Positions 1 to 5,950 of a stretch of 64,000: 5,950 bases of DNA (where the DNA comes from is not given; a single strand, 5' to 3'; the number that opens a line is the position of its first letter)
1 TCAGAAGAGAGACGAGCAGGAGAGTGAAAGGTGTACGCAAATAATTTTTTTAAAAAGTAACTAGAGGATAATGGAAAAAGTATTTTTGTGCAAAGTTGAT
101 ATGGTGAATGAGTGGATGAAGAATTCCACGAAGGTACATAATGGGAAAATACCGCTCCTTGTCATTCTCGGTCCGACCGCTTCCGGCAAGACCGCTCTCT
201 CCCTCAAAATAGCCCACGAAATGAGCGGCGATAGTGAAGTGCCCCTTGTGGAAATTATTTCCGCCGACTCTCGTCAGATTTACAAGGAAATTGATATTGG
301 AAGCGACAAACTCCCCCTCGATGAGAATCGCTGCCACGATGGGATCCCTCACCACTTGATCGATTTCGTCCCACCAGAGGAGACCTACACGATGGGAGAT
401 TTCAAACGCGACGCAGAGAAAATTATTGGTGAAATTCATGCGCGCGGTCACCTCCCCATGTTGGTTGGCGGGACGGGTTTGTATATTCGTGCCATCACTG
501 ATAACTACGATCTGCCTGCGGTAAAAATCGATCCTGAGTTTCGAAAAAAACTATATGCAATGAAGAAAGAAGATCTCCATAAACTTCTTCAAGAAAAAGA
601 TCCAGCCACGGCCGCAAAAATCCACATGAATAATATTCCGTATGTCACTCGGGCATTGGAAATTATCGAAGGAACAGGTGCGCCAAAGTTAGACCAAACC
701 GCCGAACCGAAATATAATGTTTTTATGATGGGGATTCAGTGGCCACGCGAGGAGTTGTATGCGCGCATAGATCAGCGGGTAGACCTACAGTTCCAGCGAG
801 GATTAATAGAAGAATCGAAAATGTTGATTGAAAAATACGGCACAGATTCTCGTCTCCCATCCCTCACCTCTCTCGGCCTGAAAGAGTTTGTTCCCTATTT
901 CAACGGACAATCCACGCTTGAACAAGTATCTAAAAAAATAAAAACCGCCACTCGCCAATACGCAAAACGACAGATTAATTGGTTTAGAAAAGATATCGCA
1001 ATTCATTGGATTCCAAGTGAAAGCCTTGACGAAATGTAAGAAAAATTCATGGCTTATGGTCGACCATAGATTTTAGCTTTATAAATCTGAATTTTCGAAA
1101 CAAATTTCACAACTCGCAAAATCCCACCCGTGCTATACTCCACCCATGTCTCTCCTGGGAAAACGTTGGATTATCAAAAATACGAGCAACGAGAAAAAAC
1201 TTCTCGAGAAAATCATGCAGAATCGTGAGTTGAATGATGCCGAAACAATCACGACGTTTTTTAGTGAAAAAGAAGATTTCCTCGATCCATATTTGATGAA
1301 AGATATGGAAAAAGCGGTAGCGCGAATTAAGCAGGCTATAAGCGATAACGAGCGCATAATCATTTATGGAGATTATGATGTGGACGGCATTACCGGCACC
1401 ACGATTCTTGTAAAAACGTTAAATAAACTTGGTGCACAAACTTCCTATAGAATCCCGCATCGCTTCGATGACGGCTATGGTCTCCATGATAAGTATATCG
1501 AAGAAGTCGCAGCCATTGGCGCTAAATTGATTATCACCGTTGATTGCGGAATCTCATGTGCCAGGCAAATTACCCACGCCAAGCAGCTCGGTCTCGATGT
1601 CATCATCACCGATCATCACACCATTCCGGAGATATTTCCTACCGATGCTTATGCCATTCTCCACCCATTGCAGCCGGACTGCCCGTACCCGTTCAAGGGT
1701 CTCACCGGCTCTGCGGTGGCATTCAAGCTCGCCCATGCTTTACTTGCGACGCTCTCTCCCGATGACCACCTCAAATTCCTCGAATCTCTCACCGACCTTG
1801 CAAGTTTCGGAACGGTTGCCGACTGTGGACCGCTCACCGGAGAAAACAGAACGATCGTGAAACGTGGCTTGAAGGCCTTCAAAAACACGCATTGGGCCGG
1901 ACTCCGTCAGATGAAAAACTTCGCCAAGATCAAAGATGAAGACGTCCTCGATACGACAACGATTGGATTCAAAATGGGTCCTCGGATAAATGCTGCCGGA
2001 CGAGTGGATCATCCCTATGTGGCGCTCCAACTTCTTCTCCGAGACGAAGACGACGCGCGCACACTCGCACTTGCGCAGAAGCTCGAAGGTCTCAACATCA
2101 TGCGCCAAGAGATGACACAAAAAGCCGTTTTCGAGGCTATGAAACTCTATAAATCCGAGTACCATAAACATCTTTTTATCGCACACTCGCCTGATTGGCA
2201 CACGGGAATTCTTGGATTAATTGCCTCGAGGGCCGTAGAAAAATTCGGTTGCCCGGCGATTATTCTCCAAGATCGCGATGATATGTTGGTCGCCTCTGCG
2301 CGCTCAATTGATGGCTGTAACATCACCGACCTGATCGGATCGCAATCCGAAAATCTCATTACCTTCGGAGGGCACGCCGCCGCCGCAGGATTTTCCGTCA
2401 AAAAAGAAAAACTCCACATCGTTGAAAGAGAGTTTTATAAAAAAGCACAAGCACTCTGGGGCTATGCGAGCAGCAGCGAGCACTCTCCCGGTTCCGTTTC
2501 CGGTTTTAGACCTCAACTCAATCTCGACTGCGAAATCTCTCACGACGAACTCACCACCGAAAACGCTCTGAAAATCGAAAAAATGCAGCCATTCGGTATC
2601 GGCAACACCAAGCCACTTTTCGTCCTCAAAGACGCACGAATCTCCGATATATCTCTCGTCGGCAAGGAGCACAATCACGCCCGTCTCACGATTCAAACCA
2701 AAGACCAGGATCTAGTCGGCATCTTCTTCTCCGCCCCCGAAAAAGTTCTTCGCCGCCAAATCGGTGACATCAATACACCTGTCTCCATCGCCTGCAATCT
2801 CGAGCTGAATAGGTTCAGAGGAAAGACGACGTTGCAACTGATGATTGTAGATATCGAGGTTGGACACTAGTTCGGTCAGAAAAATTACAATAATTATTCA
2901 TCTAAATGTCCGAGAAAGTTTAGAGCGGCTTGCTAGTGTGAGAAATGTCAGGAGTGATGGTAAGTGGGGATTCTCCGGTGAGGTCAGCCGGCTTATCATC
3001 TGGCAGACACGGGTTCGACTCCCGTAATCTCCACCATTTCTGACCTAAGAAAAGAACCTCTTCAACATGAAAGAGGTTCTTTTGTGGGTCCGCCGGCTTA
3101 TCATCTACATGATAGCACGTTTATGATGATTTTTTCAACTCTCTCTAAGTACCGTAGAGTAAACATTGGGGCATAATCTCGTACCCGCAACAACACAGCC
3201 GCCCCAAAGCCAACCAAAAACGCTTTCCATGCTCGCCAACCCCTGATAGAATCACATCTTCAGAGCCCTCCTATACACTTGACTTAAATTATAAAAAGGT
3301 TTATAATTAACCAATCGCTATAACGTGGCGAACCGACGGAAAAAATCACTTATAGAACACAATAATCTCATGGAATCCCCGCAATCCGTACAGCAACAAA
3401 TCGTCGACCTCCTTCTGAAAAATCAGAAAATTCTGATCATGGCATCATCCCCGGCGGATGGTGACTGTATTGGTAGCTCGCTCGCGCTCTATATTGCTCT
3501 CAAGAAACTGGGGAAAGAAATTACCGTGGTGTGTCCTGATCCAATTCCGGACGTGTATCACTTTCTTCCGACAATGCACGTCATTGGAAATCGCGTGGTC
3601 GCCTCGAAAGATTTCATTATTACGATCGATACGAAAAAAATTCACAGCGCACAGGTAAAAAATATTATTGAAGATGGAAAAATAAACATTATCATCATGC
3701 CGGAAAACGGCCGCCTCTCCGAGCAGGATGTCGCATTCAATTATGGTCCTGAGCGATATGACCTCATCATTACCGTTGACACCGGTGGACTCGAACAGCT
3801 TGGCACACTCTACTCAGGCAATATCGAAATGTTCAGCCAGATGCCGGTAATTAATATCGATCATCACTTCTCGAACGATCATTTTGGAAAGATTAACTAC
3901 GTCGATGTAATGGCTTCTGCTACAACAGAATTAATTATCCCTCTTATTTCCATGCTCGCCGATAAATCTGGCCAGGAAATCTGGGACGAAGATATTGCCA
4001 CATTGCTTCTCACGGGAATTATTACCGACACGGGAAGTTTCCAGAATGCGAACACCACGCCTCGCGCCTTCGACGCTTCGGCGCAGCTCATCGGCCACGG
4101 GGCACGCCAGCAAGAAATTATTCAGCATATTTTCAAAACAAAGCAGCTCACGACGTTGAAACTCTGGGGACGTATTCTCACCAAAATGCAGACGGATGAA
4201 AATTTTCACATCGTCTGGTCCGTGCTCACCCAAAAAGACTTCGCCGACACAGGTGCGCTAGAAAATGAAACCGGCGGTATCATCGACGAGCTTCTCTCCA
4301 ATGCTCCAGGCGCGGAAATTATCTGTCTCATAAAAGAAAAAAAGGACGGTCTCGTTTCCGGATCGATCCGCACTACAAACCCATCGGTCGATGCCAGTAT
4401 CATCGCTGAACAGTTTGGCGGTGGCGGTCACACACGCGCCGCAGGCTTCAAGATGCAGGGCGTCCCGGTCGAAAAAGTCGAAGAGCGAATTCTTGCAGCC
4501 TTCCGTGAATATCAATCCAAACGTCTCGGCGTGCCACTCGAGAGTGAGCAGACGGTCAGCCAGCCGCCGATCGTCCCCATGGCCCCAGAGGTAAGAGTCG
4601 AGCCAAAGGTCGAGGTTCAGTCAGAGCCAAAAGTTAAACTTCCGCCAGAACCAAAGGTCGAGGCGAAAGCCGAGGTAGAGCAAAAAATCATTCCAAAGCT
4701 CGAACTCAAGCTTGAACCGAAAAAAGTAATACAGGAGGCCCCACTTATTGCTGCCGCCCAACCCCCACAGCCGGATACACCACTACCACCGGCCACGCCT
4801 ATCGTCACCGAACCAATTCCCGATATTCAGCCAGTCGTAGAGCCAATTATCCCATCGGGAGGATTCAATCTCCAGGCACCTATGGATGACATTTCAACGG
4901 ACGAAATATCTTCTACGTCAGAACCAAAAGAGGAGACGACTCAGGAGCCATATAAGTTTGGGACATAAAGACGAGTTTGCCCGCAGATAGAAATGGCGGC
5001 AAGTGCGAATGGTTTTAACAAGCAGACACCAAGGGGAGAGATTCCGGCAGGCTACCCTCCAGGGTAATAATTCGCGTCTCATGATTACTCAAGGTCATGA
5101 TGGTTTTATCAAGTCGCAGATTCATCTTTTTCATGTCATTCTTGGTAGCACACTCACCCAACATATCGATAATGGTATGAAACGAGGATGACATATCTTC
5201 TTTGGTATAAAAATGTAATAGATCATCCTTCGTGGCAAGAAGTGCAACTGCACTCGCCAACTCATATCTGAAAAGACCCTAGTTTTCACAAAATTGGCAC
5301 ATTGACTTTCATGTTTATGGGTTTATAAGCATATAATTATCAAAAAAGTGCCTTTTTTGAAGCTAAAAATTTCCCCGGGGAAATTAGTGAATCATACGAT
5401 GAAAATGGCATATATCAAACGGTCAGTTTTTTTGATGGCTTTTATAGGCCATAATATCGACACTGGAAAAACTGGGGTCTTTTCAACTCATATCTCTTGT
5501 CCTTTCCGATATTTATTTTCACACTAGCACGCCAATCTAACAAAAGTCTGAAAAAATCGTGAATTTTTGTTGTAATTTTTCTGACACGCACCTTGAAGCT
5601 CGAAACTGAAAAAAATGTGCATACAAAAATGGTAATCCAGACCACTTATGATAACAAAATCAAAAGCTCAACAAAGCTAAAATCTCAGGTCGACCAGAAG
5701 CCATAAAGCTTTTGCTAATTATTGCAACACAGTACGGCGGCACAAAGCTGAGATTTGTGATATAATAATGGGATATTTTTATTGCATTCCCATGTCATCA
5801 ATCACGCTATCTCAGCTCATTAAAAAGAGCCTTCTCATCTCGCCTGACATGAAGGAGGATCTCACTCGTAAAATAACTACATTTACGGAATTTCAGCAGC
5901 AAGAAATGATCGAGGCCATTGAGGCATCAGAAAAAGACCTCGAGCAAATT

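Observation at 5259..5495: MITE insertion caught in the act: 17-nt TIRs, 11-bp target-site duplication, and a host ORF that re-joins in frame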

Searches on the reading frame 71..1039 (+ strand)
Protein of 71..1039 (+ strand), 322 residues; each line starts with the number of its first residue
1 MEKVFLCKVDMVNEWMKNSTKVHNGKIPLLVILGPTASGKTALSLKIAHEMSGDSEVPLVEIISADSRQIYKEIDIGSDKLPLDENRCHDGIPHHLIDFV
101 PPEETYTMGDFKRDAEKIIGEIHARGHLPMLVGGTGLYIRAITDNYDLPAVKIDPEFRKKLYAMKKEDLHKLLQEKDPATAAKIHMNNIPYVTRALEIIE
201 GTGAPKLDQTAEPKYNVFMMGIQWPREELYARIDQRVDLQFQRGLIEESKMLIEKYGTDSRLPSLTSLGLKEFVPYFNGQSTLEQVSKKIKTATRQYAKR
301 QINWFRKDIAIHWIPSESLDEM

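Call 49: find_encoding_contigs(protein=window:71-1039:+, flank=10000, max_places=4)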
Protein window:71-1039:+ (322 aa): 3 contigs read that carry it; 2 places shown.
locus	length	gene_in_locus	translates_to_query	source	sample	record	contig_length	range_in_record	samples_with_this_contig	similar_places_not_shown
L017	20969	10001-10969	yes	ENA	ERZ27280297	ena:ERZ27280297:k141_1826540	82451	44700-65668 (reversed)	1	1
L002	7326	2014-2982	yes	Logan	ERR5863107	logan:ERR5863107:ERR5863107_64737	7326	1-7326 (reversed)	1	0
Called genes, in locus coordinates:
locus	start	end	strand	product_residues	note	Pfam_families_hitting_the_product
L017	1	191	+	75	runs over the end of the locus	-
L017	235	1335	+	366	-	PF00676:E1_dh, PF13292:DXP_synthase_N (weak)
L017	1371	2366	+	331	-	PF02779:Transket_pyr, PF02780:Transketolase_C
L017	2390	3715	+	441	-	PF00364:Biotin_lipoyl, PF25917:BSH_RND (weak), PF25997:BSH_YhbJ, PF02817:E3_binding, PF00198:2-oxoacid_dh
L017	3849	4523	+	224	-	PF00230:MIP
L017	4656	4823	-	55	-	-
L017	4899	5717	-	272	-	PF21948:LplA-B_cat, PF03099:BPL_LplA_LipB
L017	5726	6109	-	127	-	-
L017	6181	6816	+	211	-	-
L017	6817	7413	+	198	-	-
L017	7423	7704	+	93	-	-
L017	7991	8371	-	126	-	PF16320:Ribosomal_L12_N, PF00542:Ribosomal_L12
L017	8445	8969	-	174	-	PF00466:Ribosomal_L10, PF27436:RL10_C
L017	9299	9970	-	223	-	-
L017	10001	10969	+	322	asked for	PF01715:IPPT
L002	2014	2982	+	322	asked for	PF01715:IPPT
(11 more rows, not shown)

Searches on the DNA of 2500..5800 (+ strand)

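Call 55: search_rna_families(source=window, start=2500, end=5800, threshold=evalue, max_evalue=5, show_alignments=2)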
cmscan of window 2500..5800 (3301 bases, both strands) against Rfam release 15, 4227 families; matches with E-value up to 5: 3.
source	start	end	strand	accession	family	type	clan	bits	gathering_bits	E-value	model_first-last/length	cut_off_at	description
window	2966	3036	+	RF00023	tmRNA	Gene;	CL00001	39.6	47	1.2e-13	1-374/374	no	transfer-messenger RNA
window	5356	5458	+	RF00397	SNORA14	Gene; snRNA; snoRNA; HACA-box;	-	19.9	36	1.6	1-135/135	no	Small nucleolar RNA SNORA14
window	3239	3300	-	RF00612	SNORD75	Gene; snRNA; snoRNA; CD-box;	-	18.4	50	0.28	1-62/62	no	Small nucleolar RNA SNORD75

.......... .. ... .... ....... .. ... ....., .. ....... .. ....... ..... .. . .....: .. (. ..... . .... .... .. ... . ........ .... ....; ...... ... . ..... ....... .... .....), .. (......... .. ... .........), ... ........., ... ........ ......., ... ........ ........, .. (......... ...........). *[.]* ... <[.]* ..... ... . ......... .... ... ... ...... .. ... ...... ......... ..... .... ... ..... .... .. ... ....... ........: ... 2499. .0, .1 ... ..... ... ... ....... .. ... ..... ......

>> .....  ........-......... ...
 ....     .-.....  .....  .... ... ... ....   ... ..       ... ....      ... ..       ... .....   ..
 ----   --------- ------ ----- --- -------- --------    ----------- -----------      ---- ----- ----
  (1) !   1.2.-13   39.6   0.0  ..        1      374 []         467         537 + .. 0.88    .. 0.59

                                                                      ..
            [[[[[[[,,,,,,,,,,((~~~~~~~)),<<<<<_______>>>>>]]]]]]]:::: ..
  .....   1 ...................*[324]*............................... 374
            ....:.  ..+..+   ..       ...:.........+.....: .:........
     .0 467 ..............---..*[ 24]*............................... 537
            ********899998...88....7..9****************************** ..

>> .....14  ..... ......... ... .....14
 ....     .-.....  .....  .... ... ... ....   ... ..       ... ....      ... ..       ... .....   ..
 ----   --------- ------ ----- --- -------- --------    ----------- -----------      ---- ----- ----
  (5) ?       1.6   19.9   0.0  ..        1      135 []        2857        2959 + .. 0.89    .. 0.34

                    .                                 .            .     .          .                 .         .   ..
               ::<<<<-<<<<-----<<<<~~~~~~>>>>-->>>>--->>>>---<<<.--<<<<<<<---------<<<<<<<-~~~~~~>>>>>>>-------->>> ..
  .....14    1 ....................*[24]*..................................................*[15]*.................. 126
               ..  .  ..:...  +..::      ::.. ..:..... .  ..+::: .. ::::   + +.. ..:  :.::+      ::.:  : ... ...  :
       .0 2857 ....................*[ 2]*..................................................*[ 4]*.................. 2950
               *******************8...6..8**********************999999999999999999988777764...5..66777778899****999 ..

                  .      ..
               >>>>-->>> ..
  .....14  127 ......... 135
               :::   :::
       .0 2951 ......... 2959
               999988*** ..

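Call 79: search_rna_families(sources=[L018, L021, L026], threshold=gathering)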
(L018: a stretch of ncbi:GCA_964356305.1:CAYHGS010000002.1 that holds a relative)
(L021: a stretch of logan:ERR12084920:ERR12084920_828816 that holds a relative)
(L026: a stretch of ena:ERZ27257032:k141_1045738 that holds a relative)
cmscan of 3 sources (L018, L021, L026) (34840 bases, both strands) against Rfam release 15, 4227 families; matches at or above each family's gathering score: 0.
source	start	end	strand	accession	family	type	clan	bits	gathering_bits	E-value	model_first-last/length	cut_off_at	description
